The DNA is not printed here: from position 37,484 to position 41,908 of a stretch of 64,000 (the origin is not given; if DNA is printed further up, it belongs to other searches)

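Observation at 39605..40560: RND pump carrying a ~320-aa beta-propeller-like domain inserted in its porter domain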

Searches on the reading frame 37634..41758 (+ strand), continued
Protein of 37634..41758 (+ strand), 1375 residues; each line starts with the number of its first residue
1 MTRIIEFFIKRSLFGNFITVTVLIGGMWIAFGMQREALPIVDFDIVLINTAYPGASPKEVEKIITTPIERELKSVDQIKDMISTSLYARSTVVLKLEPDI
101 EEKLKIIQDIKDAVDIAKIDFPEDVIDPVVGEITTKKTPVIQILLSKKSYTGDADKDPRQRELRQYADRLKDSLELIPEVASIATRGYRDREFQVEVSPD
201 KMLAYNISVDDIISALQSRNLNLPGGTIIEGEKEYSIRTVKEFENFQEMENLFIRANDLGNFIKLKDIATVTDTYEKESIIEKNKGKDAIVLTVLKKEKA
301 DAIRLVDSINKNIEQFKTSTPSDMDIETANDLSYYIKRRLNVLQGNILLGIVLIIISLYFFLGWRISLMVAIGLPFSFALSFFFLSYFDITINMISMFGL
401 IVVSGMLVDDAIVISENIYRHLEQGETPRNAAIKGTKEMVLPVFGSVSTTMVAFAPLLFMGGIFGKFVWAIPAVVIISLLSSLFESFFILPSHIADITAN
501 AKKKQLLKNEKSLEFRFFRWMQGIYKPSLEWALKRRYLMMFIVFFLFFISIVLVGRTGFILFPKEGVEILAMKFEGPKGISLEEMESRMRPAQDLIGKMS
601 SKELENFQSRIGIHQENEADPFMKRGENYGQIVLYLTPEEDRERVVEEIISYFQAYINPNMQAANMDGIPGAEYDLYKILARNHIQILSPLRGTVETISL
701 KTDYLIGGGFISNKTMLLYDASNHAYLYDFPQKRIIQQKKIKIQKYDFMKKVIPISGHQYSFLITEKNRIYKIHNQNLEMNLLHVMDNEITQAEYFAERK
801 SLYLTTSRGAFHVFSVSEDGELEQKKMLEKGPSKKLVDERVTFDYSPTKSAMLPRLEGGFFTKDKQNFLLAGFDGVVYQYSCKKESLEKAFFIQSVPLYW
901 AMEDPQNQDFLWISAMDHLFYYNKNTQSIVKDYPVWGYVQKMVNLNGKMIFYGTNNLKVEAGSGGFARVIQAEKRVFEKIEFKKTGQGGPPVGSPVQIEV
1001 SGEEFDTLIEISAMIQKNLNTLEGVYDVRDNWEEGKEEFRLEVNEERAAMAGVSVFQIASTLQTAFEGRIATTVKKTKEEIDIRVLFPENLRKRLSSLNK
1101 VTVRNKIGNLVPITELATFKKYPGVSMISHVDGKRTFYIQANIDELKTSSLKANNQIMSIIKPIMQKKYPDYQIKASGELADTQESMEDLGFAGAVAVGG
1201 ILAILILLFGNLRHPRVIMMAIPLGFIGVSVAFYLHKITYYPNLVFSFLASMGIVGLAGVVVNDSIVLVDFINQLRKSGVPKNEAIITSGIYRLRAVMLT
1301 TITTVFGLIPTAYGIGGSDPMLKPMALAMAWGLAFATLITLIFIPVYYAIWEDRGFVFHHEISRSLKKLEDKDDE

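Call 7: find_homologous_proteins(query=window:37634-41758:+, max_evalue=1e-50)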
Query window:37634-41758:+ (1375 aa): 3297 proteins with E <= 1e-50 among 8000 candidates; the best 120 are listed.
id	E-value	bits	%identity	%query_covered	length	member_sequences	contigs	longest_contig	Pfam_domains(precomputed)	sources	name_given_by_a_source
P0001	0.0e+0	2849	92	100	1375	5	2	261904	PF03176.22,PF00873.26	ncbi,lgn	-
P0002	0.0e+0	2222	71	100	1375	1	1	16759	PF03176.22,PF00873.26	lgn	-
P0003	0.0e+0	2169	70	100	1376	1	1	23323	PF03176.22,PF00873.26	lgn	-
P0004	0.0e+0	1569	52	100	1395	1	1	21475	PF02355.23,PF00873.26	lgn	-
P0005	0.0e+0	1520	51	100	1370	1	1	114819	PF02355.23,PF00873.26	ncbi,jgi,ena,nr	ncbi:MAG: efflux RND transporter permease subunit [Spirochaetia bacterium]|nr:efflux RND transporter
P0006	0.0e+0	1494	50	99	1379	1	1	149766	PF02355.23,PF00873.26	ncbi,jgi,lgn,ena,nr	ncbi:MAG: efflux RND transporter permease subunit [Spirochaetia bacterium]|nr:efflux RND transporter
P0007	0.0e+0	1433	49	99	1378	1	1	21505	PF02355.23,PF00873.26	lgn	-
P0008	0.0e+0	1412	48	99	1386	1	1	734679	PF24807.2,PF25175.2,PF00873.26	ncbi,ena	-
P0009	0.0e+0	1398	48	100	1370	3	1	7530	PF03176.22,PF00873.26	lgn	-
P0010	0.0e+0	1396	49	99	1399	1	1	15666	PF00873.26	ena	-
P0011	0.0e+0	1387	47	99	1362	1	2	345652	PF03176.22,PF00873.26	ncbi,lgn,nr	ncbi:MAG: efflux RND transporter permease subunit [Leptospiraceae bacterium]|nr:efflux RND transport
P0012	0.0e+0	1382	48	99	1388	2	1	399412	PF25175.2,PF00873.26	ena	-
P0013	0.0e+0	1377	48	99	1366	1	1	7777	PF03176.22,PF00873.26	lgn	-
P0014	0.0e+0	1374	48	99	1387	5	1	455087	PF00873.26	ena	-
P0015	0.0e+0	1358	47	99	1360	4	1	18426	PF25174.2,PF00873.26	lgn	-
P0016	0.0e+0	1339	47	99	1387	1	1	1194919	PF03176.22,PF25174.2,PF24817.2,PF00873.26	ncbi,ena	-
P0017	0.0e+0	1331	45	62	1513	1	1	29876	PF02355.23,PF05131.21,PF00873.26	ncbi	ncbi:MAG: efflux RND transporter permease subunit [Leptospirales bacterium]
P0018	0.0e+0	1305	45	99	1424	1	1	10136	PF00873.26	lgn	-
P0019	0.0e+0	1279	46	97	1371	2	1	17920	PF12894.14,PF13570.14,PF25175.2,PF00873.26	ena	-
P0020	0.0e+0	1242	44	60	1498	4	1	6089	PF00873.26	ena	-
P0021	0.0e+0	1112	44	47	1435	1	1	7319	PF03176.22,PF02355.23,PF00873.26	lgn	-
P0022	1.3e-293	995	44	48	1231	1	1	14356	PF03176.22,PF06271.19,PF02355.23,PF00873.26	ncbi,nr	ncbi:MAG: MMPL family transporter [bacterium]|nr:MMPL family transporter [bacterium]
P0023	1.4e-289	982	47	47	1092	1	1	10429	PF02355.23,PF00873.26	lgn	-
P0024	9.6e-284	963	45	48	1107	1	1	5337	PF00873.26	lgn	-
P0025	2.7e-282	958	43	48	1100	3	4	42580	PF03176.22,PF02355.23,PF00873.26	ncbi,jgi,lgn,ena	-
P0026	6.4e-282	956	47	47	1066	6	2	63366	PF00873.26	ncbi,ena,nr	ncbi:MAG TPA: efflux RND transporter permease subunit [Spirochaetota bacterium]|nr:efflux RND transp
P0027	3.0e-281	954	44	48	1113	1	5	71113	PF02355.23,PF00873.26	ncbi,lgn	-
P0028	3.0e-281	954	46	47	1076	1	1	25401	PF00873.26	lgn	-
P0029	1.2e-280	952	45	47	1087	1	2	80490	PF02355.23,PF00873.26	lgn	-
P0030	2.8e-280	951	46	47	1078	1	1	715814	PF02355.23,PF00873.26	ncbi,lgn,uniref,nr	ncbi:AcrB family efflux pump [Leptospira ryugenii]|uniref:AcrB family efflux pump n=1 Tax=Leptospira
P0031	5.8e-280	950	45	47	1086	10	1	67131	PF02355.23,PF00873.26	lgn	-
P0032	6.0e-280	950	44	48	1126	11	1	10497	PF03176.22,PF00873.26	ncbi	-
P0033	9.7e-280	949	44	48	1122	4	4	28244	PF00873.26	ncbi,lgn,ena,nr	ncbi:MAG: efflux RND transporter permease subunit [Leptospiraceae bacterium]|nr:efflux RND transport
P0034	1.2e-279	949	46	47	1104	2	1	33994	PF02355.23,PF00873.26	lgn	-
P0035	1.2e-279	949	44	48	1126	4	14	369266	PF03176.22,PF00873.26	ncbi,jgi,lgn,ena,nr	ncbi:MAG TPA: efflux RND transporter permease subunit [Leptospiraceae bacterium]|nr:efflux RND trans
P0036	4.8e-279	947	46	71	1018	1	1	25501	PF24807.2,PF00873.26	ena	-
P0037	7.6e-279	946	46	47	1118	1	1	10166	PF02355.23,PF00873.26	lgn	-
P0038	8.4e-279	946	45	48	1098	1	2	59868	PF03176.22,PF02355.23,PF00873.26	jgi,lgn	-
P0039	2.0e-278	945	45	47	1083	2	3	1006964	PF02355.23,PF00873.26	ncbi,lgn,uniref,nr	ncbi:efflux RND transporter permease subunit [Leptospira congkakensis]|uniref:Efflux RND transporter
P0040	3.0e-278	944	47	48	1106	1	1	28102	PF03176.22,PF00873.26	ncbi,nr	ncbi:MAG: efflux RND transporter permease subunit [Leptospiraceae bacterium]|nr:efflux RND transport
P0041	3.4e-278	944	46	47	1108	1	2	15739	PF03176.22,PF00873.26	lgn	-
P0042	7.8e-278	943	44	48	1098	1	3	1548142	PF03176.22,PF02355.23,PF00873.26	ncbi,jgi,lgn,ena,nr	ncbi:MAG: AcrB/AcrD/AcrF family protein [Spirochaetae bacterium HGW-Spirochaetae-1]|jgi:multidrug ef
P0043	1.2e-277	942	46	47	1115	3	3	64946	PF00873.26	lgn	-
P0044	1.5e-277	942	45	47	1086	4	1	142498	PF02355.23,PF00873.26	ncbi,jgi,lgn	-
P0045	2.4e-277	941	44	47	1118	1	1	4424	PF00873.26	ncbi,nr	ncbi:MAG: efflux RND transporter permease subunit [Leptospira sp.]|nr:efflux RND transporter permeas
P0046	2.8e-277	941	44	50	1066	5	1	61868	PF02355.23,PF00873.26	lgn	-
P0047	1.5e-276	939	44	48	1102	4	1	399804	PF02355.23,PF00873.26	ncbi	-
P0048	2.0e-276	938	45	47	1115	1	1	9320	PF00873.26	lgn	-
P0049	3.8e-276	937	44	48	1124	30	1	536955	PF03176.22,PF00873.26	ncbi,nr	ncbi:MAG: efflux RND transporter permease subunit [Leptospiraceae bacterium]|nr:efflux RND transport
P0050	4.3e-276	937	38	49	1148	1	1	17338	PF00873.26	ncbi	ncbi:MAG: efflux RND transporter permease subunit [Spirochaetota bacterium]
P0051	5.5e-276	937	44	48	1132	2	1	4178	PF00873.26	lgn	-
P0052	9.1e-276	936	44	48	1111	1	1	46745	PF03176.22,PF02355.23,PF00873.26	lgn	-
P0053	1.2e-275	936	45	47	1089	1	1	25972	PF02355.23,PF00873.26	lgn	-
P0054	2.0e-275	935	47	47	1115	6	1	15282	PF00873.26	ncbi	-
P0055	6.0e-275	933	44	48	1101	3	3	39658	PF02355.23,PF00873.26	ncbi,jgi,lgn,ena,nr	ncbi:MAG TPA: efflux RND transporter permease subunit [Spirochaetota bacterium]|nr:efflux RND transp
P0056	8.4e-275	933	44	47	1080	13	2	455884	PF02355.23,PF00873.26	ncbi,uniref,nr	ncbi:AcrB/AcrD/AcrF family protein [Leptospira yasudae]|uniref:AcrB/AcrD/AcrF family protein n=1 Tax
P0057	1.2e-274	932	45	47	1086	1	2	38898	PF02355.23,PF00873.26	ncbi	-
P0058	1.4e-274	932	46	48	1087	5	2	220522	PF02355.23,PF00873.26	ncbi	-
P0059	3.9e-274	931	46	47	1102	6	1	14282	PF02355.23,PF00873.26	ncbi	-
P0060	9.6e-274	929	44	48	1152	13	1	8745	PF02355.23,PF00873.26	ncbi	-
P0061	9.8e-274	929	45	47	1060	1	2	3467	PF02355.23,PF00873.26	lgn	-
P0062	2.7e-273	928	44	51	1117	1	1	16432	PF02355.23,PF00873.26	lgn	-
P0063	3.5e-273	928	42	47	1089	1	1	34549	PF02355.23,PF00873.26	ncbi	-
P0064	7.3e-273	926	45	47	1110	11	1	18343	PF03176.22,PF02355.23,PF00873.26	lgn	-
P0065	3.1e-272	924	42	51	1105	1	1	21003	PF00873.26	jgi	-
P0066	6.3e-272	923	43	48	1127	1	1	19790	PF00873.26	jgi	jgi:multidrug efflux pump subunit AcrB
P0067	3.3e-271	921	45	47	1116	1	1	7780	PF00873.26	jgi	jgi:multidrug efflux pump subunit AcrB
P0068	6.1e-271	920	44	47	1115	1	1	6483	PF00873.26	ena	-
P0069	1.3e-270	919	45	47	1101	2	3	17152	PF00873.26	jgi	jgi:multidrug efflux pump subunit AcrB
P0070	2.2e-270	918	44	48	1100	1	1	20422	PF02355.23,PF00873.26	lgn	-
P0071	2.8e-270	918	44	47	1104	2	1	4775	PF02355.23,PF00873.26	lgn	-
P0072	6.1e-270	917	45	47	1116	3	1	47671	PF02355.23,PF00873.26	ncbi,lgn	-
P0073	6.5e-270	917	44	47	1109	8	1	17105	PF02355.23,PF00873.26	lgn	-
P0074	4.2e-269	914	43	50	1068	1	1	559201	PF02355.23,PF00873.26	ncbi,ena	-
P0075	4.6e-269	914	43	48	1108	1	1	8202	PF00873.26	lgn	-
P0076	7.0e-269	913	43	48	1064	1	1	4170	PF02355.23,PF00873.26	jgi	jgi:multidrug efflux pump subunit AcrB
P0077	1.5e-268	912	44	47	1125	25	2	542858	PF02355.23,PF00873.26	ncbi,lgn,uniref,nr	ncbi:efflux RND transporter permease subunit [Leptospira selangorensis]|uniref:Efflux RND transporte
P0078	1.9e-268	912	43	48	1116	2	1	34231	PF03176.22,PF02355.23,PF00873.26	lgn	-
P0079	2.0e-268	912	43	48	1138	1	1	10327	PF03176.22,PF00873.26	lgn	-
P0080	2.7e-268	911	45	47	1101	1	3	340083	PF02355.23,PF00873.26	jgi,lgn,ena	-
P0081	3.2e-268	911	43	47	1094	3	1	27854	PF03176.22,PF02355.23,PF00873.26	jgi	-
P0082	3.5e-268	911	45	47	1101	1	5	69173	PF02355.23,PF00873.26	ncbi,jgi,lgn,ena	-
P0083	5.0e-268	910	43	48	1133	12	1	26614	PF03176.22,PF02355.23,PF00873.26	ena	-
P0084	8.2e-268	910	41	52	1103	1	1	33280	PF00873.26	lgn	-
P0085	1.3e-267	909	45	47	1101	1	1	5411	PF02355.23,PF00873.26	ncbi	-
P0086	2.6e-267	908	42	47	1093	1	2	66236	PF02355.23,PF00873.26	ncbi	-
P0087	3.5e-267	908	43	48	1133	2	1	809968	PF03176.22,PF02355.23,PF00873.26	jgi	jgi:multidrug efflux pump subunit AcrB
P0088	4.5e-267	907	44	48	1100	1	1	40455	PF02355.23,PF00873.26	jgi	-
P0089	5.0e-267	907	43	49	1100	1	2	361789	PF00873.26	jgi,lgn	jgi:multidrug efflux pump subunit AcrB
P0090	1.1e-266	906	43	48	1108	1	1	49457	PF00873.26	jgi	-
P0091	2.1e-266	905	43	48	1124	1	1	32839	PF00873.26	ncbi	-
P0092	5.7e-266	904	43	47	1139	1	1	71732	PF00873.26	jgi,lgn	jgi:multidrug efflux pump subunit AcrB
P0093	7.2e-266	903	43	48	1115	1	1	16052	PF02355.23,PF00873.26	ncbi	-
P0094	7.8e-266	903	43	48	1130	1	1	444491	PF02355.23,PF00873.26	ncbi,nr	ncbi:MAG: efflux RND transporter permease subunit [Leptospiraceae bacterium]|nr:efflux RND transport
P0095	3.0e-265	901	41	48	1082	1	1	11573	PF02355.23,PF00873.26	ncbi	-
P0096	3.6e-265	901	43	48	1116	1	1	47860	PF03176.22,PF02355.23,PF00873.26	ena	-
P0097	1.2e-264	899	41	48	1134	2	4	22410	PF03176.22,PF00873.26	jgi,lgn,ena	-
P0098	1.5e-264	899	42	48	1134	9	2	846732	PF03176.22,PF00873.26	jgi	jgi:multidrug efflux pump subunit AcrB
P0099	4.3e-263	894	41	48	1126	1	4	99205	PF03176.22,PF02355.23,PF00873.26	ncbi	-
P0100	5.0e-263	894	45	47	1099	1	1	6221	PF02355.23,PF00873.26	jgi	jgi:multidrug efflux pump subunit AcrB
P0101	2.8e-262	891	40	48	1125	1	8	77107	PF02355.23,PF00873.26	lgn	-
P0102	3.5e-262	891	42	48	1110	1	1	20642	PF00873.26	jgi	jgi:multidrug efflux pump subunit AcrB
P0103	5.0e-262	891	40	48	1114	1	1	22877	PF02355.23,PF00873.26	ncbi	-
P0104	2.3e-261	888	44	47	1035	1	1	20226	PF03176.22,PF02355.23,PF00873.26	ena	-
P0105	6.6e-261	887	42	48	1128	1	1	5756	PF03176.22,PF02355.23,PF00873.26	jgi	-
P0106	3.5e-260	884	41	48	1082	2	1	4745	PF02355.23,PF00873.26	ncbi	-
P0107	4.3e-260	884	43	49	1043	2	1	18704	PF03176.22,PF00873.26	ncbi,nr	ncbi:MAG: efflux RND transporter permease subunit [Candidatus Omnitrophica bacterium]|nr:efflux RND 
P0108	7.8e-260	883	42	47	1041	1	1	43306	PF02355.23,PF00873.26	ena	-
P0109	6.1e-259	880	45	47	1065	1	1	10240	PF00873.26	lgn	-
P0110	6.5e-259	880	43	49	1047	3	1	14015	PF00873.26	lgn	-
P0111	7.0e-259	880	43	47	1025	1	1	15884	PF03176.22,PF02355.23,PF00873.26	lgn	-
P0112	1.0e-258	880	44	47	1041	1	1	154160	PF02355.23,PF00873.26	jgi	jgi:multidrug efflux pump subunit AcrB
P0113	2.2e-258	879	43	47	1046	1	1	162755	PF02355.23,PF00873.26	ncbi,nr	ncbi:MAG: AcrB/AcrD/AcrF family protein [Candidatus Omnitrophica bacterium]|nr:AcrB/AcrD/AcrF family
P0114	2.3e-258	878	42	48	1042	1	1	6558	PF02355.23,PF00873.26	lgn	-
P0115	2.7e-258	878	45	47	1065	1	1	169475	PF00873.26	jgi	jgi:multidrug efflux pump subunit AcrB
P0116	3.9e-258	878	44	47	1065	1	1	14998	PF00873.26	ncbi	-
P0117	7.1e-258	877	45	47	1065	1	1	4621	PF00873.26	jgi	jgi:multidrug efflux pump subunit AcrB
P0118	1.2e-257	876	41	47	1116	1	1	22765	PF02355.23,PF00873.26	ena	-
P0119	1.5e-257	876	42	47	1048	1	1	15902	PF03176.22,PF02355.23,PF00873.26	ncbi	-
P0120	1.7e-257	876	44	47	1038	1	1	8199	PF03176.22,PF02355.23,PF00873.26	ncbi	ncbi:MAG: efflux RND transporter permease subunit [Candidatus Omnitrophota bacterium]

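Call 22: find_encoding_contigs(protein=P0001, flank=10000, max_places=3)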
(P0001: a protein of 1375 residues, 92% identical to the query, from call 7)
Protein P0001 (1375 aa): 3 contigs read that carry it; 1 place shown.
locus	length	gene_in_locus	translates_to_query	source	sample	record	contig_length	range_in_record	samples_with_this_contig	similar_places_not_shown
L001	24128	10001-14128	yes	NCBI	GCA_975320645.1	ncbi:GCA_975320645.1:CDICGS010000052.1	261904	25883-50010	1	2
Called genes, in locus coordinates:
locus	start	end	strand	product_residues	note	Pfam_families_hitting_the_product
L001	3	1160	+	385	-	PF13528:Glyco_trans_1_3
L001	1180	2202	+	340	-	PF04055:Radical_SAM, PF13186:SPASM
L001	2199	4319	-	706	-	PF08206:OB_RNB (weak), PF17876:CSD2 (weak), PF00773:RNB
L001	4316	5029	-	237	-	-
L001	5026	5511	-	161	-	PF02367:TsaE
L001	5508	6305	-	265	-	-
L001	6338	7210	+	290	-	PF00198:2-oxoacid_dh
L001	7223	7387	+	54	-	-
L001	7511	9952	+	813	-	PF03176:MMPL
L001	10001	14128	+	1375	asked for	PF00873:ACR_tran, PF03176:MMPL (faint), PF00873:ACR_tran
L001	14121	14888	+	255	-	PF06271:RDD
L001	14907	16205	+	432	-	PF04443:LuxE (faint), PF00501:AMP-binding, PF14535:AMP-binding_C_2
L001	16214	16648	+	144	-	PF01842:ACT, PF13291:ACT_4 (faint), PF19571:ACT_8, PF22629:ACT_AHAS_ss (faint)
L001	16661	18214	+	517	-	PF01855:POR_N, PF02775:TPP_enzyme_C, PF13292:DXP_synthase_N (weak)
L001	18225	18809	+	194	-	PF01558:POR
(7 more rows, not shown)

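Call 23: find_encoding_contigs(protein=P0006, flank=10000, max_places=2)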
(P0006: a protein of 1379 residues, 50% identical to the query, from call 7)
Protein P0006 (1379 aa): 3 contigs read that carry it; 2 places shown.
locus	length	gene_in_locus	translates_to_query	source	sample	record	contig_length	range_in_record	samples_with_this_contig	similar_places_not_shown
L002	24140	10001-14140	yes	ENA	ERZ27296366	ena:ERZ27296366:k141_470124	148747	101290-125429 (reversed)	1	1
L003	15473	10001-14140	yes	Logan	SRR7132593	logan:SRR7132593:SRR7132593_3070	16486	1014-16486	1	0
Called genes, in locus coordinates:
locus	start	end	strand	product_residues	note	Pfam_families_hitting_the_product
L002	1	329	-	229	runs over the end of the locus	-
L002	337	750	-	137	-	PF02699:YajC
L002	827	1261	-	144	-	-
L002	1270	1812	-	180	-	-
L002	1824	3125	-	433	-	PF03783:CsgG (faint), PF13036:LpoB (weak), PF17680:FlgO (faint), PF08308:PEGA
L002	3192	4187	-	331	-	-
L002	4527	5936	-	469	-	PF00206:Lyase_1, PF14698:ASL_C2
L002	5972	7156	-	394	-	PF00375:SDF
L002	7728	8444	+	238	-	PF00440:TetR_N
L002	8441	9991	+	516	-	PF02321:OEP (faint)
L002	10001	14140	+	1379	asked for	PF00873:ACR_tran, PF02355:SecD_SecF_C (faint), PF00873:ACR_tran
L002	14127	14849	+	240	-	PF06271:RDD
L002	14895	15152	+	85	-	-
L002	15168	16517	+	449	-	PF00291:PALP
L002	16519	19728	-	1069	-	PF01094:ANF_receptor, PF13433:Peripla_BP_5, PF13458:Peripla_BP_6, PF00989:PAS, PF13426:PAS_9, PF00990:GGDEF, PF00563:EAL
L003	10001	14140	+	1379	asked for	PF00873:ACR_tran, PF02355:SecD_SecF_C (faint), PF00873:ACR_tran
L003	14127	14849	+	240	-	PF06271:RDD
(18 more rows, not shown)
